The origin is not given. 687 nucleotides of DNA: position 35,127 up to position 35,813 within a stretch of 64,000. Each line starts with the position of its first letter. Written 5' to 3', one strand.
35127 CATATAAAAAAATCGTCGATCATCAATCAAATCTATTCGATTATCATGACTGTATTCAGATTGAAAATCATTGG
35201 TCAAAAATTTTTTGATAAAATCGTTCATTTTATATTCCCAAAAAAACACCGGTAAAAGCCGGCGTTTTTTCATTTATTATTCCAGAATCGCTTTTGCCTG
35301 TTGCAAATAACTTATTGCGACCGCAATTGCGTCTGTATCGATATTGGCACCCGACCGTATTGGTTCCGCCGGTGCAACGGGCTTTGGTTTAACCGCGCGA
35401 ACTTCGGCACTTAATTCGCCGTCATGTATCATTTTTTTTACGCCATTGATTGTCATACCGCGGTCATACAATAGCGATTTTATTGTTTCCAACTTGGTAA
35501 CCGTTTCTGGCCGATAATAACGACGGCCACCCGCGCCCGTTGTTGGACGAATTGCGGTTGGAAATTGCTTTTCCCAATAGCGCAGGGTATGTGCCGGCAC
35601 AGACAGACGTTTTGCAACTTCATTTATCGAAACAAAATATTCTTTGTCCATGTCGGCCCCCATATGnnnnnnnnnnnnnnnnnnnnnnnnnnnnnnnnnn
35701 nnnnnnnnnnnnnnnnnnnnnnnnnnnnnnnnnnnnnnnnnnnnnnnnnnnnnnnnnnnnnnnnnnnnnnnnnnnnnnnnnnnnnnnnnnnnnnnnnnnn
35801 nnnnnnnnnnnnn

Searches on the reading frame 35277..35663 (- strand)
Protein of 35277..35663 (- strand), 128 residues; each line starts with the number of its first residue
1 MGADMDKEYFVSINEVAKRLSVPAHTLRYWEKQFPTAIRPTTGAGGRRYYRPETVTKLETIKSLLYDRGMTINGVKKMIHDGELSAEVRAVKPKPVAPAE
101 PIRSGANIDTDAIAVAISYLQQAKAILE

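Call 25: search_protein_families(library=pfam, proteins=[window:35277-35663:-], max_evalue=0.001)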
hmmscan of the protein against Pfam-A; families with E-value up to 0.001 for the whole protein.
window:35277-35663:- (128 aa): 3 families
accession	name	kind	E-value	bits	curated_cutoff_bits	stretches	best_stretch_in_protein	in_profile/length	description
PF13411.12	MerR_1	-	4.1e-21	75.3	21.6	1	12-79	2-66/69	MerR HTH family regulatory protein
PF00376.29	MerR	-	1.2e-09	38.3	28.2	1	12-50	1-38/38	MerR family regulatory protein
PF12728.13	HTH_17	-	0.00097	19.8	27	0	11-54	2-42/51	Helix-turn-helix domain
